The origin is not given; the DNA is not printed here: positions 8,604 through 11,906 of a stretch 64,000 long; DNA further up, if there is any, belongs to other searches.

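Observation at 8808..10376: Ten perfectly phased 47-residue repeats in a 1000-aa secreted caspase-solenoid protein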

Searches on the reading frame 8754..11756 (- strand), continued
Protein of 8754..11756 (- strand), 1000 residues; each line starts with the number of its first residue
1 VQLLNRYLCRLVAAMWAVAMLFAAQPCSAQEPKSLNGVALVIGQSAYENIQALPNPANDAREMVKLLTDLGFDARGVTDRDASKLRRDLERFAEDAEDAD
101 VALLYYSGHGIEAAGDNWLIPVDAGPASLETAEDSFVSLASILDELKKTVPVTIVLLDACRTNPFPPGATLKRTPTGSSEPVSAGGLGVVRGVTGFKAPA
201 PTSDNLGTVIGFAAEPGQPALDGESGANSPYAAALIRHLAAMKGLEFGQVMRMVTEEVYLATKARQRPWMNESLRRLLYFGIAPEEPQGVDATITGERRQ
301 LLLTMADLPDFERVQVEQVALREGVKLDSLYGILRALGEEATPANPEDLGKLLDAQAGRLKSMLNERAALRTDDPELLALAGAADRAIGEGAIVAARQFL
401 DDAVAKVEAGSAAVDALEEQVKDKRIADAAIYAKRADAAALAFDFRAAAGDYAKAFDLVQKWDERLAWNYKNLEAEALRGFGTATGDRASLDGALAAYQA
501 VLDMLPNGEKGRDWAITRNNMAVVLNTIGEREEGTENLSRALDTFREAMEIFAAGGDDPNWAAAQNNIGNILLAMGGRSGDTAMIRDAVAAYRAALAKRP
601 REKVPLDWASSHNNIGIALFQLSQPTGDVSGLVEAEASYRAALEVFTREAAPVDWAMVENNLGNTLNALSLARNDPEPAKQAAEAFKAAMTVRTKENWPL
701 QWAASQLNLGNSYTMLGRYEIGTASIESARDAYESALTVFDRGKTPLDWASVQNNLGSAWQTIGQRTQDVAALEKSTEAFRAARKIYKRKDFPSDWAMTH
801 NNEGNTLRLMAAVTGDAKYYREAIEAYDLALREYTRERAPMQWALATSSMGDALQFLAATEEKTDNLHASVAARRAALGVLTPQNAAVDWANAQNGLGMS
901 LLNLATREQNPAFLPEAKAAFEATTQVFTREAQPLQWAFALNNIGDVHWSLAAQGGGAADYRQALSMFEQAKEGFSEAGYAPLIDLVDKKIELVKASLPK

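Call 8: find_homologous_proteins(query=window:8754-11756:-, max_evalue=0.00001)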
Query window:8754-11756:- (1000 aa): 1106 proteins with E <= 0.00001 among 8000 candidates; the best 120 are listed.
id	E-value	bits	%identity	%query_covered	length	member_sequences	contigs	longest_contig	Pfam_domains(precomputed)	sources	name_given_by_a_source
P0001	0.0e+0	2084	95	100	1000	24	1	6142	PF00656.28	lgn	-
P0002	0.0e+0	2041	93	100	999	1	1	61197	PF00656.28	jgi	jgi:uncharacterized caspase-like protein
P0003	0.0e+0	1919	88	98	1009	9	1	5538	PF00656.28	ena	-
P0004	0.0e+0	1817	83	97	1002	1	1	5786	PF00656.28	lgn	-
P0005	0.0e+0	1768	81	97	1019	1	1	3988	PF00656.28,PF13374.13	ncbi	-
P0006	0.0e+0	1755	80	100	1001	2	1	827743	PF00656.28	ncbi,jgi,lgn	jgi:uncharacterized caspase-like protein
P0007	0.0e+0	1754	82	97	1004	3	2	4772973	PF00656.28,PF13374.13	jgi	jgi:uncharacterized caspase-like protein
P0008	0.0e+0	1744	80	98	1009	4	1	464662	PF00656.28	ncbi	-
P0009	0.0e+0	1739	80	100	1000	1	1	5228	PF00656.28,PF13374.13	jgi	jgi:uncharacterized caspase-like protein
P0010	0.0e+0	1728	81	97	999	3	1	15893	PF00656.28,PF13424.13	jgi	jgi:uncharacterized caspase-like protein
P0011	0.0e+0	1693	79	98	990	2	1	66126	PF00656.28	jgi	jgi:uncharacterized caspase-like protein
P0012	0.0e+0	1509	71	97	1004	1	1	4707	PF00656.28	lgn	-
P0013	0.0e+0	1479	69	99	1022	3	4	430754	PF00656.28,PF13424.13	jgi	-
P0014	0.0e+0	1459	67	100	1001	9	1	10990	PF00656.28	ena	-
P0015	0.0e+0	1433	67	99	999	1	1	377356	PF00656.28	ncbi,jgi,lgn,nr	ncbi:MAG TPA: caspase domain-containing protein [Mesorhizobium sp.]|jgi:uncharacterized caspase-like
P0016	0.0e+0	1410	67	97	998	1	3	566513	PF00656.28,PF13374.13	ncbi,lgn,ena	-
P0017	0.0e+0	1386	66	99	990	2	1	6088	PF00656.28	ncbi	-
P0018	0.0e+0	1363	65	98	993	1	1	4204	PF00656.28,PF13424.13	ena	-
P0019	0.0e+0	1360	65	97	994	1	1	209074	PF00656.28,PF13424.13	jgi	jgi:uncharacterized caspase-like protein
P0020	0.0e+0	1354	64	97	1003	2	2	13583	PF00656.28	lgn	-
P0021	0.0e+0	1342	64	99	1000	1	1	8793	PF00656.28,PF13424.13,PF13374.13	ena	-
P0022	0.0e+0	1341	63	99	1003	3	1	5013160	PF00656.28,PF13374.13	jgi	jgi:uncharacterized caspase-like protein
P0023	0.0e+0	1339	62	99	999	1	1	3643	PF00656.28,PF13424.13,PF24885.2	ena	-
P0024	0.0e+0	1332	62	97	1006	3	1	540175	PF00656.28,PF13424.13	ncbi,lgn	-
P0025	0.0e+0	1326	62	97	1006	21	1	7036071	PF00656.28,PF13424.13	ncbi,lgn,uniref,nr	ncbi:caspase family protein [Mesorhizobium japonicum]|uniref:caspase family protein n=1 Tax=Mesorhiz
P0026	0.0e+0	1325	61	99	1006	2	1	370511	PF00656.28,PF13424.13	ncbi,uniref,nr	ncbi:peptidase C14 [Mesorhizobium sp. WSM4312]|uniref:caspase family protein n=1 Tax=Mesorhizobium s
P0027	0.0e+0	1325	64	96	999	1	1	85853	PF00656.28,PF13374.13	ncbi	-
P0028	0.0e+0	1325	61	99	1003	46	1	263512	PF00656.28,PF13424.13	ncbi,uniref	ncbi:caspase family protein [Mesorhizobium sp. M0323]|uniref:caspase family protein n=1 Tax=Mesorhiz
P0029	0.0e+0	1324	61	99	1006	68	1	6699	PF00656.28,PF13424.13,PF13374.13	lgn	-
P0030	0.0e+0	1324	62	100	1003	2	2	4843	PF00656.28,PF13424.13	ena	-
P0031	0.0e+0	1324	62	98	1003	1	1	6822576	PF00656.28,PF13424.13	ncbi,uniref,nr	ncbi:caspase family protein [Mesorhizobium sp. 131-2-1]|uniref:caspase family protein n=1 Tax=Mesorh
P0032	0.0e+0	1323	63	99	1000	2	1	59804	PF00656.28,PF13374.13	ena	-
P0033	0.0e+0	1323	61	100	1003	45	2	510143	PF00656.28,PF13424.13,PF13374.13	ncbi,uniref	ncbi:caspase family protein [Mesorhizobium abyssinicae]|uniref:caspase family protein n=1 Tax=Mesorh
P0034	0.0e+0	1322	61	97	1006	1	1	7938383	PF00656.28,PF13424.13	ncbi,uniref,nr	ncbi:hypothetical protein MesoLj113a_40380 [Mesorhizobium sp. 113-1-2]|uniref:caspase family protein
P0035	0.0e+0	1321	61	99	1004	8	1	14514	PF00656.28,PF13424.13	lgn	-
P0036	0.0e+0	1321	64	97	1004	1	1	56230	PF00656.28,PF13424.13,PF13374.13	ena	-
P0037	0.0e+0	1319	62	99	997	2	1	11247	PF00656.28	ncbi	ncbi:MAG: caspase domain-containing protein [Mesorhizobium sp.]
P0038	0.0e+0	1319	62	97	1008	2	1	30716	PF00656.28,PF24885.2,PF13374.13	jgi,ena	-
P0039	0.0e+0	1319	62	99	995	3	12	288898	PF00656.28,PF13424.13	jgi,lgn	jgi:uncharacterized caspase-like protein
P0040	0.0e+0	1319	63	97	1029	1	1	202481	PF00656.28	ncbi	-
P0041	0.0e+0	1318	62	98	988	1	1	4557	PF00656.28,PF13424.13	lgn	-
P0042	0.0e+0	1318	62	100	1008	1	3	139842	PF00656.28,PF13424.13,PF13374.13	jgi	jgi:uncharacterized caspase-like protein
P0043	0.0e+0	1318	61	100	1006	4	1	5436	PF00656.28,PF13424.13,PF13374.13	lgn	-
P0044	0.0e+0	1317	62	99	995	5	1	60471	PF00656.28,PF24885.2,PF13374.13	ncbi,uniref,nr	ncbi:MAG: caspase domain-containing protein [Aquamicrobium sp.]|uniref:caspase family protein n=1 Ta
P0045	0.0e+0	1317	63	97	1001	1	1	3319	PF00656.28,PF13424.13,PF24885.2,PF13374.13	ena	-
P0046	0.0e+0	1315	61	99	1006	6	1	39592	PF00656.28,PF13424.13,PF13374.13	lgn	-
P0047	0.0e+0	1315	62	97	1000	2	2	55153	PF00656.28,PF13424.13,PF13374.13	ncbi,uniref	ncbi:caspase family protein [Mesorhizobium sp. M0119]|uniref:caspase family protein n=1 Tax=unclassi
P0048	0.0e+0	1315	60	99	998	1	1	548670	PF00656.28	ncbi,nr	ncbi:hypothetical protein X746_05915 [Mesorhizobium sp. LNJC380A00]|nr:hypothetical protein X746_059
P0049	0.0e+0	1314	60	99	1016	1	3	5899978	PF00656.28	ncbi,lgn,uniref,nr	ncbi:caspase family protein [Mesorhizobium sp. RSR380A]|uniref:caspase family protein n=1 Tax=Mesorh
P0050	0.0e+0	1313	61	96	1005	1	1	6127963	PF00656.28,PF13424.13,PF13374.13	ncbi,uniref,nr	ncbi:caspase domain-containing protein [Mesorhizobium sp. AR10]|uniref:caspase family protein n=1 Ta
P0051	0.0e+0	1313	60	99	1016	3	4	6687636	PF00656.28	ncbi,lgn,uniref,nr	ncbi:caspase domain-containing protein [Mesorhizobium sp. C416B]|uniref:caspase family protein n=1 T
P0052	0.0e+0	1313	62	98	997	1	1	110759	PF00656.28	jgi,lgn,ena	-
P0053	0.0e+0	1312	60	99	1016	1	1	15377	PF00656.28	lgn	-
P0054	0.0e+0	1311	60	100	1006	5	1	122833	PF00656.28,PF13424.13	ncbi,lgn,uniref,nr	ncbi:caspase family protein [Mesorhizobium sp. BH1-1-4]|uniref:caspase family protein n=1 Tax=Mesorh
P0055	0.0e+0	1311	60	99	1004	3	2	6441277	PF00656.28,PF13424.13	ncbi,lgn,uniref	ncbi:caspase family protein [Mesorhizobium caraganae]|uniref:caspase family protein n=1 Tax=Mesorhiz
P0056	0.0e+0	1310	60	99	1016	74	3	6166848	PF00656.28,PF13424.13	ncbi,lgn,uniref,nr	ncbi:caspase family protein [Mesorhizobium sp. RSR565B]|uniref:caspase family protein n=1 Tax=Mesorh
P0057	0.0e+0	1310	61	97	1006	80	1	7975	PF00656.28,PF13424.13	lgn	-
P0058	0.0e+0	1310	60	99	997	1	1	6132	PF00656.28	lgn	-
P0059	0.0e+0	1309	62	97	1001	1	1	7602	PF00656.28,PF13424.13,PF13374.13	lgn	-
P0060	0.0e+0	1309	61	100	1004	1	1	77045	PF00656.28,PF13424.13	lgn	-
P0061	0.0e+0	1309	63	97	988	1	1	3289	PF00656.28,PF13424.13,PF13374.13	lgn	-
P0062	0.0e+0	1308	60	99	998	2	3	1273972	PF00656.28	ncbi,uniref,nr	ncbi:caspase domain-containing protein [Mesorhizobium sp. L103C105A0]|uniref:caspase family protein 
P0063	0.0e+0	1308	62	99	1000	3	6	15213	PF00656.28,PF13424.13,PF13374.13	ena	-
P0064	0.0e+0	1308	60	99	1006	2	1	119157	PF00656.28,PF13424.13,PF13374.13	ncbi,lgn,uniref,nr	ncbi:caspase family protein [Mesorhizobium loti]|uniref:caspase family protein n=1 Tax=Rhizobium lot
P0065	0.0e+0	1308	60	99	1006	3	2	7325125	PF00656.28,PF13424.13,PF13374.13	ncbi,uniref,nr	ncbi:caspase domain-containing protein [Mesorhizobium sp. NZP2077]|uniref:caspase family protein n=1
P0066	0.0e+0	1308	60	100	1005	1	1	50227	PF00656.28,PF13424.13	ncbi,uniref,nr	ncbi:caspase family protein [Mesorhizobium sp. B2-3-4]|uniref:caspase family protein n=1 Tax=Mesorhi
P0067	0.0e+0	1305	62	97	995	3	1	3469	PF00656.28,PF13424.13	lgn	-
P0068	0.0e+0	1303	60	99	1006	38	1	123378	PF00656.28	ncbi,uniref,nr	ncbi:caspase family protein [Mesorhizobium qingshengii]|uniref:Caspase family protein n=1 Tax=Mesorh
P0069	0.0e+0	1303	61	98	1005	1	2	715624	PF00656.28,PF13424.13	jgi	jgi:uncharacterized caspase-like protein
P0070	0.0e+0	1302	60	100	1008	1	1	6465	PF00656.28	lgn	-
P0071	0.0e+0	1301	61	98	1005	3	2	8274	PF00656.28,PF13424.13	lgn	-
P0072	0.0e+0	1299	61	97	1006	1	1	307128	PF00656.28,PF13424.13,PF13374.13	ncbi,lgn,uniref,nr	ncbi:caspase domain-containing protein [Mesorhizobium sp. ES1-1]|uniref:caspase family protein n=1 T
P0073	0.0e+0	1299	60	99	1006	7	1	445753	PF00656.28,PF13424.13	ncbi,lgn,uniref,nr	ncbi:caspase family protein [Mesorhizobium kowhaii]|uniref:Peptidase C14 n=1 Tax=Mesorhizobium kowha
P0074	0.0e+0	1298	61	97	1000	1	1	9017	PF00656.28,PF13424.13,PF13374.13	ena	-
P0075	0.0e+0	1298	62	97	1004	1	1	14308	PF00656.28,PF13424.13,PF13374.13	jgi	jgi:uncharacterized caspase-like protein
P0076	0.0e+0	1297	61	99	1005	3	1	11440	PF00656.28,PF13424.13,PF13374.13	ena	-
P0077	0.0e+0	1297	61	99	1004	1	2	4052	PF00656.28,PF13424.13,PF13374.13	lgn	-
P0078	0.0e+0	1297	61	98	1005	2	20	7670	PF00656.28,PF13424.13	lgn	-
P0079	0.0e+0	1295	62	97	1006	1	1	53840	PF00656.28,PF13424.13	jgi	-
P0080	0.0e+0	1295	61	97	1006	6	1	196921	PF00656.28,PF13424.13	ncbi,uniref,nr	ncbi:caspase domain-containing protein [Mesorhizobium sp. M7A.F.Ca.US.010.02.1.1]|uniref:caspase fam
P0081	0.0e+0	1295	61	99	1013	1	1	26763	PF00656.28,PF13374.13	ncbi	-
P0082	0.0e+0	1294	61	98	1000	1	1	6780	PF00656.28,PF13374.13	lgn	-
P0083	0.0e+0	1291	61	97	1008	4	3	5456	PF00656.28,PF13424.13,PF13181.13,PF13374.13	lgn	-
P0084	0.0e+0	1291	60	100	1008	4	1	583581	PF00656.28,PF13424.13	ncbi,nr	ncbi:caspase family protein [Corticibacterium sp. UT-5YL-CI-8]|nr:caspase family protein [Tianweitan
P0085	0.0e+0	1289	63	97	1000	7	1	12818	PF00656.28,PF13424.13,PF13374.13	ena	-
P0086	0.0e+0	1289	61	99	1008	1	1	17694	PF00656.28,PF13424.13,PF24885.2,PF13374.13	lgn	-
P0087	0.0e+0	1288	59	100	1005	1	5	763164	PF00656.28,PF13424.13,PF13374.13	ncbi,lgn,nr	ncbi:MAG: tetratricopeptide repeat protein [Mesorhizobium sp.]|nr:tetratricopeptide repeat protein [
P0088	0.0e+0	1287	61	97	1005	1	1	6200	PF00656.28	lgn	-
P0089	0.0e+0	1285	62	97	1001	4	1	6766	PF00656.28,PF13374.13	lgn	-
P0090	0.0e+0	1283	60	97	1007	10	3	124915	PF00656.28,PF13424.13,PF13374.13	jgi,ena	jgi:uncharacterized caspase-like protein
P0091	0.0e+0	1283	61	98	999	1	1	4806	PF00656.28,PF13424.13,PF13374.13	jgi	-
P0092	0.0e+0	1282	62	97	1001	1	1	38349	PF00656.28,PF13424.13,PF13374.13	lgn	-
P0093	0.0e+0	1282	60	97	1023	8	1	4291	PF00656.28,PF13424.13,PF13374.13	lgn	-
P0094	0.0e+0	1282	62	97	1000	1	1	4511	PF00656.28,PF13374.13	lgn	-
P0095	0.0e+0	1280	60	100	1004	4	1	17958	PF00656.28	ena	-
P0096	0.0e+0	1277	61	97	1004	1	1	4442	PF00656.28,PF13374.13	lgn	-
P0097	0.0e+0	1276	61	97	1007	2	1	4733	PF00656.28,PF13424.13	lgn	-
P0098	0.0e+0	1276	61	97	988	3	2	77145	PF00656.28,PF13424.13,PF13181.13,PF13374.13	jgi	-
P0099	0.0e+0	1275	60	99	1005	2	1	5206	PF00656.28,PF13424.13,PF13181.13,PF13374.13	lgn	-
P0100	0.0e+0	1275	60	99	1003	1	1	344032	PF00656.28,PF13374.13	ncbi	ncbi:MAG: caspase family protein [Rhizobiaceae bacterium]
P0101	0.0e+0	1275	62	99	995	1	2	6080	PF00656.28,PF13424.13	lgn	-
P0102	0.0e+0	1274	61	97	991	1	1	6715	PF00656.28,PF13424.13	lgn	-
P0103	0.0e+0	1274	60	99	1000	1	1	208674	PF00656.28,PF24885.2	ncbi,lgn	-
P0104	0.0e+0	1271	62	99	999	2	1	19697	PF00656.28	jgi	jgi:uncharacterized caspase-like protein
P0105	0.0e+0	1270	61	98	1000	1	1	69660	PF00656.28,PF13424.13,PF13374.13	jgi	jgi:uncharacterized caspase-like protein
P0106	0.0e+0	1269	59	99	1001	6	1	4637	PF00656.28,PF13424.13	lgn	-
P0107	0.0e+0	1269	60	99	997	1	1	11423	PF00656.28,PF13374.13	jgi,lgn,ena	-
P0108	0.0e+0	1269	61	97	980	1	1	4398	PF00656.28,PF24885.2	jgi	jgi:uncharacterized caspase-like protein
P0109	0.0e+0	1269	61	97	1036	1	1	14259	PF00656.28,PF13374.13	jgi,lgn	jgi:uncharacterized caspase-like protein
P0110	0.0e+0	1266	61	97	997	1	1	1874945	PF00656.28,PF13374.13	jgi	jgi:uncharacterized caspase-like protein/exonuclease VII small subunit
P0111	0.0e+0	1265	63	93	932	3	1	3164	PF00656.28,PF13424.13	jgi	jgi:uncharacterized caspase-like protein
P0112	0.0e+0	1265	61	98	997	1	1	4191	PF00656.28,PF13424.13,PF24885.2,PF13374.13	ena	-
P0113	0.0e+0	1264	60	97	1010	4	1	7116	PF00656.28,PF13424.13,PF13181.13,PF13374.13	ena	-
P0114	0.0e+0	1263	59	99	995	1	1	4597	PF00656.28,PF13424.13,PF13181.13,PF13374.13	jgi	jgi:uncharacterized caspase-like protein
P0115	0.0e+0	1261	61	99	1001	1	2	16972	PF00656.28,PF13424.13,PF13374.13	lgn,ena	-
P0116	0.0e+0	1257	60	97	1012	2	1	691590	PF00656.28,PF13424.13,PF13374.13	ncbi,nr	ncbi:MAG: caspase family protein [Rhizobiaceae bacterium]|nr:caspase family protein [Rhizobiaceae ba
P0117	0.0e+0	1256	59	99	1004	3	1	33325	PF00656.28,PF13424.13,PF13374.13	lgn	-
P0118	0.0e+0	1254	60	97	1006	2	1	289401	PF00656.28,PF13424.13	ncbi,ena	-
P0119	0.0e+0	1253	58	99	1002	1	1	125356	PF00656.28,PF13424.13,PF13374.13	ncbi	-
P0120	0.0e+0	1250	61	97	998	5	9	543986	PF00656.28,PF13374.13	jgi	-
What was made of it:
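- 8754..11756 (-): Whole gene (1000 codons plus stop): signal peptide, C14 caspase domain, helical linker, 11 TPR-like units of 47 aa, C-terminal capping helix. Full-length orthologues of about 1000 aa in Mesorhizobium and relatives (call 8).
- On Tetratricopeptide repeat, Pfam TPR_10 / TPR_12 type: Many orthologues carry precomputed PF13424/PF13374 hits (call 8).
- Closest known: Bacterial caspase homologues. Same: Orthologues at 60-67% identity are already deposited under that name (call 8).
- The gene is found across many named Mesorhizobium species at a fixed length, like a core gene rather than an island gene (call 8).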
